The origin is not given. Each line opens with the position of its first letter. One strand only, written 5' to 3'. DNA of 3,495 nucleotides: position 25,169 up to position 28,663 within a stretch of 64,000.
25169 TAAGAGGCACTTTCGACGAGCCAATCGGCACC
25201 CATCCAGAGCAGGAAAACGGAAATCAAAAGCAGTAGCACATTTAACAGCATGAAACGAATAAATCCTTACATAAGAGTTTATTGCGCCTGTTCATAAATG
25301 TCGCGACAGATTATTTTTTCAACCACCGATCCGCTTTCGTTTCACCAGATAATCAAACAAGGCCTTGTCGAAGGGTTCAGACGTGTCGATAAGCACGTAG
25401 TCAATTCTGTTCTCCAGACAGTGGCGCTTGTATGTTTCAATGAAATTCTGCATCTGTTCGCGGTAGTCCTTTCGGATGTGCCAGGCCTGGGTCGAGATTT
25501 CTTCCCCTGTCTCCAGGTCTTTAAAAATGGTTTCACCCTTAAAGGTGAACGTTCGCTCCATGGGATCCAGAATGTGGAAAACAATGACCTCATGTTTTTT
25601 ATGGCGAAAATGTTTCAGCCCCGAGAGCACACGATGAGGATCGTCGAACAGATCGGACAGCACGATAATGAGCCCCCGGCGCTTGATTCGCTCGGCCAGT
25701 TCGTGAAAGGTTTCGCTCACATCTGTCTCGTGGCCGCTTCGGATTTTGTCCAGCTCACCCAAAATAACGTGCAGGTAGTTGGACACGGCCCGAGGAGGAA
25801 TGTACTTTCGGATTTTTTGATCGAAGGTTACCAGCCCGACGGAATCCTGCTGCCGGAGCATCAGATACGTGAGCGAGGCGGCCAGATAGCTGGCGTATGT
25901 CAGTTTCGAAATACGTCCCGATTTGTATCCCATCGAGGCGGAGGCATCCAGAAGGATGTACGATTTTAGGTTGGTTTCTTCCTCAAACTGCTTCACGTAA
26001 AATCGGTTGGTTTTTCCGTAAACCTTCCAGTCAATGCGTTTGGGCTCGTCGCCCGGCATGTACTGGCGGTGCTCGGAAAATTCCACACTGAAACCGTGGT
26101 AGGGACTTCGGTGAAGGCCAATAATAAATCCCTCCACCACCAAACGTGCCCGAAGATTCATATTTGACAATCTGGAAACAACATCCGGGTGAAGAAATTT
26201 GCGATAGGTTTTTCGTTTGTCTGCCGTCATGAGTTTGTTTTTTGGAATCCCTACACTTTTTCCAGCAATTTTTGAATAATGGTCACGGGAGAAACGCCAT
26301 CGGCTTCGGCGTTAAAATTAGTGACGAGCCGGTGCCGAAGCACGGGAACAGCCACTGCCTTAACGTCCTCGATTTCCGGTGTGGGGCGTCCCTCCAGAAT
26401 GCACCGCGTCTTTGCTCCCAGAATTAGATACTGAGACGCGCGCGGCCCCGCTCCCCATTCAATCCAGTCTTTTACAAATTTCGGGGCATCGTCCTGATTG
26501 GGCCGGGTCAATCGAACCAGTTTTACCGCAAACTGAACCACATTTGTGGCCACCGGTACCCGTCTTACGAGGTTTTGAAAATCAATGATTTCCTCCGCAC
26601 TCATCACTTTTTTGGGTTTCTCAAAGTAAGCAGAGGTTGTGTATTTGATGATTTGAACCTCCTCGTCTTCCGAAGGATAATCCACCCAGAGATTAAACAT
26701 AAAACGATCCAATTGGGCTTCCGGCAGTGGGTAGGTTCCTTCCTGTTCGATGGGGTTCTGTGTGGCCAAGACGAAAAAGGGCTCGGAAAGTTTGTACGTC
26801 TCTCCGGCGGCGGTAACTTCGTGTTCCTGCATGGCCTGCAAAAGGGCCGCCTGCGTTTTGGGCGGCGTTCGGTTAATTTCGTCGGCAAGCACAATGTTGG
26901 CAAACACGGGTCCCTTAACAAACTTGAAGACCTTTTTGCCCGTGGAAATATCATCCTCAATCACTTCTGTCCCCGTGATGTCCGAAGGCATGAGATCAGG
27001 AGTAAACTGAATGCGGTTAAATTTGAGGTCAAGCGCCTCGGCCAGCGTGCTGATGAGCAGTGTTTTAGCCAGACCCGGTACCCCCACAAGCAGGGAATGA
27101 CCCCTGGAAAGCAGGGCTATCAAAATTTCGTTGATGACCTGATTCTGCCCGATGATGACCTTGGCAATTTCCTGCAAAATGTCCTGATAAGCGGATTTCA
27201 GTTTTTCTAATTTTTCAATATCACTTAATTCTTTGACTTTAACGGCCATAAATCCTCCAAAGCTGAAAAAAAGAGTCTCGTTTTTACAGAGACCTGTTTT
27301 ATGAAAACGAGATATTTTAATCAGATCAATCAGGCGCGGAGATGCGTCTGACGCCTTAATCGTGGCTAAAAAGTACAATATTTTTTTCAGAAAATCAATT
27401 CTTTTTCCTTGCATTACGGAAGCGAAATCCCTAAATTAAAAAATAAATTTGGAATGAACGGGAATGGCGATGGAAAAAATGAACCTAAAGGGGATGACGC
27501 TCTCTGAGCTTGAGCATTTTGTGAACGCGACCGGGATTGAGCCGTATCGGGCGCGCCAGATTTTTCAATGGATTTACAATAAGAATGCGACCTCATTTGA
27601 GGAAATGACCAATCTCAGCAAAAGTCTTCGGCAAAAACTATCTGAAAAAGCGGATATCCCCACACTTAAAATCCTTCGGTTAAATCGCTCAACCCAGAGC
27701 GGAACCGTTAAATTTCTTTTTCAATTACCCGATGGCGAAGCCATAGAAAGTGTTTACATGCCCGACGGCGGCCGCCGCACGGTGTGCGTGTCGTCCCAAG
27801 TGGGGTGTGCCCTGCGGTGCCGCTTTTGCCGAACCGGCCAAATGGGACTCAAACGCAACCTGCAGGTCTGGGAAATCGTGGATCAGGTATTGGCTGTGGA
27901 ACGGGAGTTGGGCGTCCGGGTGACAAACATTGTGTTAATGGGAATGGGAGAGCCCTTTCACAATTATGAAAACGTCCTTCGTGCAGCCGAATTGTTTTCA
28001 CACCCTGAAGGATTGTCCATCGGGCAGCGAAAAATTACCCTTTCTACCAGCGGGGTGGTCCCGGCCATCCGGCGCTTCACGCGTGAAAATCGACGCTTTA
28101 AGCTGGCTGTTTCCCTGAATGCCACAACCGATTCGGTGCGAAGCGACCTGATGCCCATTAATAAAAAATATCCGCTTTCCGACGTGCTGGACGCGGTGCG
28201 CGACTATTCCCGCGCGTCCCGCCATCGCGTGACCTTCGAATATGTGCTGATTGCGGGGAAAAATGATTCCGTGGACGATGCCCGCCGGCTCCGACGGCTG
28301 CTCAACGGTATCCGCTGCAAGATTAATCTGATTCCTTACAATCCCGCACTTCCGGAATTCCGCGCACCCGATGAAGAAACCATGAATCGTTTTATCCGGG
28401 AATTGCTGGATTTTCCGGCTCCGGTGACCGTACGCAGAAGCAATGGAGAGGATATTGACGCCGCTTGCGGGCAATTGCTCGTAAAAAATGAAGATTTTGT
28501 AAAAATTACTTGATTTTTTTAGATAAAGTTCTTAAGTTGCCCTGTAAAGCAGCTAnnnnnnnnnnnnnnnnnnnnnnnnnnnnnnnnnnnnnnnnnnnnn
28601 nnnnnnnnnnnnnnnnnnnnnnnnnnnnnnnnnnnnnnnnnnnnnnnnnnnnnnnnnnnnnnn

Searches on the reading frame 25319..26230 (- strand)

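Call 74: search_protein_families(library=pfam, proteins=[window:25319-26230:-], max_evalue=0.00001)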
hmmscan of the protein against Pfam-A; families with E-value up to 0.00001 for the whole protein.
window:25319-26230:- (303 aa): 2 families
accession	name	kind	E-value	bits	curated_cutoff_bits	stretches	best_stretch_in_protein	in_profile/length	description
PF01882.25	DUF58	-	1.9e-51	174.7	23.4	1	53-261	1-211/216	Protein of unknown function DUF58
PF13519.12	VWA_2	-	1.8e-08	35.4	27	1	92-193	3-105/107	von Willebrand factor type A domain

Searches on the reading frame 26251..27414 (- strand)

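Call 74: search_protein_families(library=pfam, proteins=[window:26251-27414:-], max_evalue=0.00001)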
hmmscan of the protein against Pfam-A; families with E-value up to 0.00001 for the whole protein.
window:26251-27414:- (387 aa): 5 families
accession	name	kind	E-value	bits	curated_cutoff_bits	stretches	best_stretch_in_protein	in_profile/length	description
PF07726.17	AAA_3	-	8e-63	210.6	27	1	106-240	1-131/131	ATPase family associated with various cellular activities (AAA)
PF17863.7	AAA_lid_2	-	1.8e-15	56.9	22.7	1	318-382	9-73/74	AAA lid domain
PF07728.20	AAA_5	-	4.7e-14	53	22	1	106-238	1-139/139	AAA domain (dynein-related subfamily)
PF20030.5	bpMoxR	-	3.8e-12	46.2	27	1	77-257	4-179/205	MoxR domain in the MoxR-vWA-beta-propeller ternary systems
PF00004.35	AAA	-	6.8e-06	27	21.2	0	108-221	2-111/131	ATPase family associated with various cellular activities (AAA)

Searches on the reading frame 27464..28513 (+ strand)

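Call 7: search_protein_families(library=pfam, proteins=[window:27464-28513:+], max_evalue=0.00001)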
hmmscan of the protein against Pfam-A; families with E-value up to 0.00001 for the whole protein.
window:27464-28513:+ (349 aa): 2 families
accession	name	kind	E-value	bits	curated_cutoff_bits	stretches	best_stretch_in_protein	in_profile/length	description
PF21016.3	RlmN_N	-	2.2e-22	79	24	1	6-65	1-60/60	Ribosomal RNA large subunit methyltransferase N-terminal domain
PF04055.27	Radical_SAM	-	1.7e-17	64.5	29.5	1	110-271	2-160/166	Radical SAM superfamily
